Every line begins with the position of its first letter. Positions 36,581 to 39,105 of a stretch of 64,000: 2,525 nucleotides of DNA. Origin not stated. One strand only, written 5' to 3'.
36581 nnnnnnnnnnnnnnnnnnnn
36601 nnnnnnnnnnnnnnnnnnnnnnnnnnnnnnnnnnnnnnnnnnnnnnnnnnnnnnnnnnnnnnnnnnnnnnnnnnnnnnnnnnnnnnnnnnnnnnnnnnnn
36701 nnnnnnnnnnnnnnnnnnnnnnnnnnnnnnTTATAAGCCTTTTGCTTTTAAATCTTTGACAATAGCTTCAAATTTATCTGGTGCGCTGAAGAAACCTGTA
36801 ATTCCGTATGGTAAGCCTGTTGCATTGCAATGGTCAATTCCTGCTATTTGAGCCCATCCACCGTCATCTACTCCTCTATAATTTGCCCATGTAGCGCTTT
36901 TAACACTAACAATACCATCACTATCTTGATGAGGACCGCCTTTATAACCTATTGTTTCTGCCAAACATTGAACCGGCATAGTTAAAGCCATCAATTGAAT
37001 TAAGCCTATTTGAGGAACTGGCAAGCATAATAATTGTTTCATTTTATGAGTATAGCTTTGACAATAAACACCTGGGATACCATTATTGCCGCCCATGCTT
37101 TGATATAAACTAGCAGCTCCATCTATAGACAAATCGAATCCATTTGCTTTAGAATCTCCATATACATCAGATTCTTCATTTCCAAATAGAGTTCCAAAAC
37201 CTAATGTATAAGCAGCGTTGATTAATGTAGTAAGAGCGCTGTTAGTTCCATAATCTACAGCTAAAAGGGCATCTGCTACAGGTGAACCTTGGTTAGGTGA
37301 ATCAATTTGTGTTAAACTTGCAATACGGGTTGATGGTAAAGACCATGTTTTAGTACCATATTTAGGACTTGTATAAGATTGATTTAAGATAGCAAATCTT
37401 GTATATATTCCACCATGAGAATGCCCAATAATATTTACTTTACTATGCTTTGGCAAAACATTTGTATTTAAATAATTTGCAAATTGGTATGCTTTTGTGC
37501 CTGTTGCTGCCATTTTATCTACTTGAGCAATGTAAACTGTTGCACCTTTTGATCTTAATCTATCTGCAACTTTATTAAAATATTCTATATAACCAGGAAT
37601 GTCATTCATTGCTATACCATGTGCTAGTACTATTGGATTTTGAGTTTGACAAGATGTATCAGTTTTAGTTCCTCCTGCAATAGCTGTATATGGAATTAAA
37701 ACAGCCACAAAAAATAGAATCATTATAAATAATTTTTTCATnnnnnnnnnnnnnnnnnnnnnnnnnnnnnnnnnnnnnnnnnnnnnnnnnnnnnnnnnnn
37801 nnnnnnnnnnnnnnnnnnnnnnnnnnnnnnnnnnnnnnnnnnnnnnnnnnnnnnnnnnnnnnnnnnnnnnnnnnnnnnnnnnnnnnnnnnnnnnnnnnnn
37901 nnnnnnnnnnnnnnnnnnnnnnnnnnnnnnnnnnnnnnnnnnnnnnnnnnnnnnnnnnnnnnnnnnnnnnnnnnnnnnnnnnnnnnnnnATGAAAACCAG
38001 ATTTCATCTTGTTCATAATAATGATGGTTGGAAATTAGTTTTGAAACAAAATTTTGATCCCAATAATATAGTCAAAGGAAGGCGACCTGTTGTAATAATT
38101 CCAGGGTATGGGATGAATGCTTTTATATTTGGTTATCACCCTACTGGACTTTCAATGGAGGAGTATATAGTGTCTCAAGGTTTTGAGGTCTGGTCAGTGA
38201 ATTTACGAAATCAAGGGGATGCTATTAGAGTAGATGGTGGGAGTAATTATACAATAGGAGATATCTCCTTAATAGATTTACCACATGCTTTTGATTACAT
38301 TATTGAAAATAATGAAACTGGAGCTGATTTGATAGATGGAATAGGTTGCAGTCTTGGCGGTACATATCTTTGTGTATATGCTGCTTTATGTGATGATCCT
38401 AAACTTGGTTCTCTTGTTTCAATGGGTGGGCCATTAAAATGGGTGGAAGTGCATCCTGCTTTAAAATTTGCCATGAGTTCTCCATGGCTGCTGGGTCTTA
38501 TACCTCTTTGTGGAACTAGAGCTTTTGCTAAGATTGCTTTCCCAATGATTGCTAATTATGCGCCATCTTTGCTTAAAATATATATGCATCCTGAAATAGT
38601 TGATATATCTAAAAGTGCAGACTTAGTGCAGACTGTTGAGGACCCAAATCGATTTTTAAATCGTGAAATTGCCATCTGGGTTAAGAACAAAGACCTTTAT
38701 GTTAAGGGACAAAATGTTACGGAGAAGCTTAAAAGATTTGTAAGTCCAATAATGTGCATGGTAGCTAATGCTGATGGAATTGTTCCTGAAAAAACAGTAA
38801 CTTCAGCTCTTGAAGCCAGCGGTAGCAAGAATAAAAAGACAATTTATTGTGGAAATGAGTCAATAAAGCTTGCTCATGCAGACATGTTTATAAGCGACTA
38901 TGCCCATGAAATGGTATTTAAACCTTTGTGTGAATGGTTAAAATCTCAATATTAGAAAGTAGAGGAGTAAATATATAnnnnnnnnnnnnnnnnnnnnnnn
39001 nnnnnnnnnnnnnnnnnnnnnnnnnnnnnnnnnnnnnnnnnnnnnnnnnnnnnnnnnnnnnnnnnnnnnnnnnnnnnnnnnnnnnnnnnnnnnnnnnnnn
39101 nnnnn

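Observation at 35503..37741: Pseudomonas-type family I.1/I.2 true lipase with a downstream candidate foldase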

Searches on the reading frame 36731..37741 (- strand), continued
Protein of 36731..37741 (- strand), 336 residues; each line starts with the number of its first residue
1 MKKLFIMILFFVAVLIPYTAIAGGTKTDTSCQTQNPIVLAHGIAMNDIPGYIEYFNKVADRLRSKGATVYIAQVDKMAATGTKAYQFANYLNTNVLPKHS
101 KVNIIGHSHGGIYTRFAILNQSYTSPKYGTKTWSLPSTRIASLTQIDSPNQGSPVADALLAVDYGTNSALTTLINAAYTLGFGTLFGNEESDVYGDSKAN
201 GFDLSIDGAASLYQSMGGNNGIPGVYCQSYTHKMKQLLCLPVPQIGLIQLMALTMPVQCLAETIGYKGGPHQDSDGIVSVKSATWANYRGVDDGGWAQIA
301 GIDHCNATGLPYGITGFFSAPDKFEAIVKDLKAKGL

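Call 48: fold_search(model_id=the predicted structure, library=pdb)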
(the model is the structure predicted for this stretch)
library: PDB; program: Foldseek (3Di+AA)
matches with E <= 10: 1331; with E <= 0.001: 192
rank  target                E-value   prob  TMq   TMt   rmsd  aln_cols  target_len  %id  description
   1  1ex9                  1.1e-20  1.00  0.69  0.81   4.3       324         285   23  CRYSTAL STRUCTURE OF THE PSEUDOMONAS AERUGINOSA LIPASE COMPLEXED WITH RC-(RP,SP)-1,2-DIOCTYLCARBAMOYL-GLYCERO-3-O-OCTYLP (released 2000-10-18)
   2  9g8u_A                3.8e-20  1.00  0.67  0.76   4.2       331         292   24  Structure of the LipA:LipB complex from Acinetobacter baumannii (released 2025-02-19)
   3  7cof                  7.6e-20  1.00  0.70  0.73   4.5       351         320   22  Cholesterol esterase from Burkholderia stabilis (orthorhombic crystal form) (released 2020-12-16)
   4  8xy5_A                1.5e-19  1.00  0.68  0.72   5.2       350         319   20  Open conformation of Burkholderia stagnalis lipase (released 2025-01-22)
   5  1ys1                  1.8e-19  1.00  0.67  0.71   5.3       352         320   21  Burkholderia cepacia lipase complexed with hexylphosphonic acid (R)-2-methyl-3-phenylpropyl ester (released 2005-05-17)
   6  4lip_D                2.6e-19  1.00  0.68  0.71   5.3       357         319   21  PSEUDOMONAS LIPASE COMPLEXED WITH RC-(RP, SP)-DIBUTYLCARBAMOYLGLYCERO-3-O-BUTYLPHOSPHONATE (released 1998-08-19)
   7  6cl4                  1.2e-18  1.00  0.62  0.71   6.1       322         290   24  LipC12 - Lipase from metagenomics (released 2019-03-13)
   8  1tah_A                1.2e-18  1.00  0.63  0.66   6.6       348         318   20  THE CRYSTAL STRUCTURE OF TRIACYLGLYCEROL LIPASE FROM PSEUDOMONAS GLUMAE REVEALS A PARTIALLY REDUNDANT CATALYTIC ASPART (released 1994-05-31)
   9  2lip                  1.5e-18  1.00  0.68  0.71   5.7       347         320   22  PSEUDOMONAS LIPASE OPEN CONFORMATION (released 1997-03-12)
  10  1cvl                  1.7e-18  1.00  0.65  0.68   6.1       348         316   20  CRYSTAL STRUCTURE OF BACTERIAL LIPASE FROM CHROMOBACTERIUM VISCOSUM ATCC 6918 (released 1997-04-01)
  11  4gw3                  3.9e-18  1.00  0.61  0.71   6.4       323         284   23  Crystal Structure of the Lipase from Proteus mirabilis (released 2013-02-06)
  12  2es4_B                8.1e-18  1.00  0.66  0.70   5.5       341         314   21  Crystal structure of the Burkholderia glumae lipase-specific foldase in complex with its cognate lipase (released 2006-03-07)
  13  6jd9                  2.9e-17  1.00  0.59  0.69   6.7       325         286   22  Proteus mirabilis lipase mutant - I118V/E130G (released 2019-07-24)
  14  4gxn                  3.1e-17  1.00  0.61  0.71   6.9       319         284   21  Diethylphosphonate Inhibited Structure of the Proteus mirabilis Lipase (released 2013-02-06)
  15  4hs9                  4.2e-17  1.00  0.61  0.71   7.0       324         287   21  Methanol tolerant mutant of the Proteus mirabilis lipase (released 2013-05-22)
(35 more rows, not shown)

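Call 54: search_solved_structures(query=A1, max_evalue=0.00001, show_alignments=3)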
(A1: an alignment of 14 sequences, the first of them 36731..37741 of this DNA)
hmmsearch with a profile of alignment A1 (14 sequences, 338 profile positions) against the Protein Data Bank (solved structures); distinct sequences matched with E-value up to 0.00001: 14.
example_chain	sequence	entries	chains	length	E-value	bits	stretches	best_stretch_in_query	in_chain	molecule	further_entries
9g8u_A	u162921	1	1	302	5e-20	75.1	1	23-230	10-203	Lactonizing lipase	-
8xy5_A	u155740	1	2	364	2.8e-19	72.7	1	19-209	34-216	Alpha/beta hydrolase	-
1qge_D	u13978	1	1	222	1.2e-18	70.6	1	27-190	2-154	PROTEIN (TRIACYLGLYCEROL HYDROLASE)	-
1cvl_A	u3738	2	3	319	3.6e-18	69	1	27-190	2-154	TRIACYLGLYCEROL HYDROLASE | Lipase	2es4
7cof_A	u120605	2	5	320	3.9e-18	68.9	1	29-210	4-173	Alpha/beta hydrolase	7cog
1tah_B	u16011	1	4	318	6.2e-18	68.2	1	28-190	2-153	LIPASE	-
1hqd_A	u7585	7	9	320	1.2e-17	67.3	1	28-210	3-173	LIPASE | TRIACYL-GLYCEROL-HYDROLASE | TRIACYL-GLYCEROL HYDROLASE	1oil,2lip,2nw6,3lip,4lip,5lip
1ys1_X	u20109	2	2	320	1.2e-17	67.3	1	28-210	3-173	Lipase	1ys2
1ex9_A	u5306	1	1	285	1.3e-16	63.9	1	29-118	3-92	LACTONIZING LIPASE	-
6cl4_A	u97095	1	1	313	9.1e-14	54.5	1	30-119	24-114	Lipase C12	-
4gw3_A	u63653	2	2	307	1.3e-13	54.1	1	30-159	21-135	Putative lipase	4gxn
3w9u_A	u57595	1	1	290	1.5e-13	53.8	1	31-159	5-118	Putative lipase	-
6jd9_A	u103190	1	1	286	2.2e-13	53.3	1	32-175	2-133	Alpha/beta hydrolase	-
4hs9_A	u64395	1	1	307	9.5e-13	51.2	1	30-158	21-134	Lipase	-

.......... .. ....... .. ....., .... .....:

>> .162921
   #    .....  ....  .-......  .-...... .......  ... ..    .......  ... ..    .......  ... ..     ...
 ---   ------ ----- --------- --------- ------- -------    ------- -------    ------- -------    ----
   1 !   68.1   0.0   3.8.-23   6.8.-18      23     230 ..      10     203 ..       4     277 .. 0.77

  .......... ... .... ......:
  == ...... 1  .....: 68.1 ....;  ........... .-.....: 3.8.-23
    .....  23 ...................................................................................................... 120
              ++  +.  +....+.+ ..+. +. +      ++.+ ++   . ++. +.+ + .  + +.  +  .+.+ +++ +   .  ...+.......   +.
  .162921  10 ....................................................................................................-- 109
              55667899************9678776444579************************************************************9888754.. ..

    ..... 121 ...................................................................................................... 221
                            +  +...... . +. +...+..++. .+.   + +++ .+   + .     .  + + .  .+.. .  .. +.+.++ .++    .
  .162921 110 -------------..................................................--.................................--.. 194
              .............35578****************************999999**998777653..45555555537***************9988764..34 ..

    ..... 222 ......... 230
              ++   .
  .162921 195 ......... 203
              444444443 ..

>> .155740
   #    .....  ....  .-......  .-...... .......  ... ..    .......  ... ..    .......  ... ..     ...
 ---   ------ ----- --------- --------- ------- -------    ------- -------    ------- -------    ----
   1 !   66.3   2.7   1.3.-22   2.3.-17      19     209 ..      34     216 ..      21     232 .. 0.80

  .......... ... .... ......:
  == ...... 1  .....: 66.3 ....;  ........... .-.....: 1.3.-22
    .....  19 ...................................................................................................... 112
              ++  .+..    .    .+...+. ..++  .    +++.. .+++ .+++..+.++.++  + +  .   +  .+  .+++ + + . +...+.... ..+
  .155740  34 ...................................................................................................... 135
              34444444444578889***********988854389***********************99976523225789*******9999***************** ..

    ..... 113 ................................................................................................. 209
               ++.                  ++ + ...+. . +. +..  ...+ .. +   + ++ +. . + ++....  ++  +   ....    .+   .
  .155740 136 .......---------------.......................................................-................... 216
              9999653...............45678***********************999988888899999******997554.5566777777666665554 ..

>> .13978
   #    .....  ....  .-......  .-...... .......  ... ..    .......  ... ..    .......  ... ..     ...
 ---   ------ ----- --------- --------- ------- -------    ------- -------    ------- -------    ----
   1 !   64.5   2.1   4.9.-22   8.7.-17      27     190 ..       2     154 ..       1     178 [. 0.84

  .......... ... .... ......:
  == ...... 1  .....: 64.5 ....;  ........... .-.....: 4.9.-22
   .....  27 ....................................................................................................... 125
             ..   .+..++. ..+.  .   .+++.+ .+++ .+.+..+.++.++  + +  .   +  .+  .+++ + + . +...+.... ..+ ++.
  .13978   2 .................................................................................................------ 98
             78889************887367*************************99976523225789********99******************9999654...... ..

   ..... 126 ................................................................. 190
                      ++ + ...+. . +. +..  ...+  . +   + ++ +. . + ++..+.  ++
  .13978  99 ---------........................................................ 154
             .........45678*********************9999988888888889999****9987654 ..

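Call 59: find_encoding_contigs(protein=P0006, flank=2000, max_places=3)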
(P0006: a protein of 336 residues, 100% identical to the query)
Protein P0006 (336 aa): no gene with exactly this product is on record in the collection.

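Call 70: find_encoding_contigs(protein=P0110, flank=3000, max_places=1)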
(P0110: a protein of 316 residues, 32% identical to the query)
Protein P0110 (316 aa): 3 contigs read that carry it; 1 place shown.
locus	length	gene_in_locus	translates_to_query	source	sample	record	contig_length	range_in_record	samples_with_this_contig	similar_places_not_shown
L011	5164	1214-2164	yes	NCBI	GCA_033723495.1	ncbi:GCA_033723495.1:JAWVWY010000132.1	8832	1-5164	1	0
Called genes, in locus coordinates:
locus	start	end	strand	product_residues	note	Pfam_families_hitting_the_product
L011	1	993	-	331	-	PF12625:Arabinose_bd, PF12833:HTH_18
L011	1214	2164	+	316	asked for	PF00561:Abhydrolase_1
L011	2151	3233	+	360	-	PF03280:Lipase_chap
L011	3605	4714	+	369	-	PF00970:FAD_binding_6, PF00175:NAD_binding_1, PF00111:Fer2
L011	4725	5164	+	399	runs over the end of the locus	PF00487:FA_desaturase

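Call 71: find_encoding_contigs(protein=P0118, flank=3000, max_places=1)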
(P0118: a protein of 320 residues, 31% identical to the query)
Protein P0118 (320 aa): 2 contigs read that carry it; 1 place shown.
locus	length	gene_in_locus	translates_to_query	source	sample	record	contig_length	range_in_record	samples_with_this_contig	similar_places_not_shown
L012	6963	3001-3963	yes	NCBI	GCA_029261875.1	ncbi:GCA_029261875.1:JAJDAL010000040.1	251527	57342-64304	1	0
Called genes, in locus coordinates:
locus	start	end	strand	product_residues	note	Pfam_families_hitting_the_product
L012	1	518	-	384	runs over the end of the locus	PF13091:PLDc_2 (weak), PF00614:PLDc (weak), PF13091:PLDc_2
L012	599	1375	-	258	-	PF01435:Peptidase_M48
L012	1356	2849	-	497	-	PF01039:Carboxyl_trans, PF03255:ACCA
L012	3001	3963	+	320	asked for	PF00561:Abhydrolase_1, PF02089:Palm_thioest (weak)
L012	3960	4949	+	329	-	PF03280:Lipase_chap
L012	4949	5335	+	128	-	-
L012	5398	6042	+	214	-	-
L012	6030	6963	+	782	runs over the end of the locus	-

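Call 72: find_encoding_contigs(protein=P0093, flank=3000, max_places=1)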
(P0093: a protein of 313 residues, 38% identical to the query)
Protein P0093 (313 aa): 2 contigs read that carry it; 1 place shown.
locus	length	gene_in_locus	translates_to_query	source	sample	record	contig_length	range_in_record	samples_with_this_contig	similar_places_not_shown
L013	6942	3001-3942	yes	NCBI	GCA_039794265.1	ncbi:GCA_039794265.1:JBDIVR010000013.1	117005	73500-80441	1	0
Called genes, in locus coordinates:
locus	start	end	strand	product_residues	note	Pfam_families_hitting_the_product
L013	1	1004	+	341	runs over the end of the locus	PF04187:Cofac_haem_bdg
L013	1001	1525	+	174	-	PF00583:Acetyltransf_1, PF13673:Acetyltransf_10, PF13508:Acetyltransf_7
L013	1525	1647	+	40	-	-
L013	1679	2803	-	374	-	PF03060:NMO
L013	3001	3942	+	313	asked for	PF00561:Abhydrolase_1, PF02089:Palm_thioest (weak)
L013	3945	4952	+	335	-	PF03280:Lipase_chap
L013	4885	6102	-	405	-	PF00196:GerE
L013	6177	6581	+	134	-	-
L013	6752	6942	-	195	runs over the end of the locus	-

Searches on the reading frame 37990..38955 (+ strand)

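Call 3: search_protein_families(library=pfam, proteins=[window:37990-38955:+], max_evalue=1)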
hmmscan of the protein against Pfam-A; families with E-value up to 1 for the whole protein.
window:37990-38955:+ (321 aa): 4 families
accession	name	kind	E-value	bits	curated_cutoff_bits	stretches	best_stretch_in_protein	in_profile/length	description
PF00561.26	Abhydrolase_1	-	1.6e-06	28.4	25.8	1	33-152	2-110/245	alpha/beta hydrolase fold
PF12697.13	Abhydrolase_6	-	5.5e-05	24.4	26.3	1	34-166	1-113/217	Alpha/beta hydrolase family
PF12146.15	Hydrolase_4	-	0.002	17.9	27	1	59-285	26-225/239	Serine aminopeptidase, S33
PF02089.21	Palm_thioest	-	0.0025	18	26.8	1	104-158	61-119/254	Palmitoyl protein thioesterase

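Call 4: search_protein_families(library=ncbifam, proteins=[window:37990-38955:+], max_evalue=1)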
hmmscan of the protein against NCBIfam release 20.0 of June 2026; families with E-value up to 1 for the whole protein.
window:37990-38955:+ (321 aa): 4 families
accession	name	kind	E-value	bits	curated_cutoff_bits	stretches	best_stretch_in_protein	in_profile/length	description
TIGR01836.1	PHA_synth_III_C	subfamily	1.9e-06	27.2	365.3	2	233-319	270-349/350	class III poly(R)-hydroxyalkanoic acid synthase subunit PhaC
TIGR01838.1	PHA_synth_I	subfamily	7.4e-05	21.4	622.65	1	7-133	167-282/532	class I poly(R)-hydroxyalkanoic acid synthase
NF005898.0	PRK07868.1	equivalog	0.0058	14.4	925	1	22-251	55-274/994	acyl-CoA synthetase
TIGR01738.1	bioH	equivalog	0.067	12.8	206.95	0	243-304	180-241/245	pimeloyl-ACP methyl ester esterase BioH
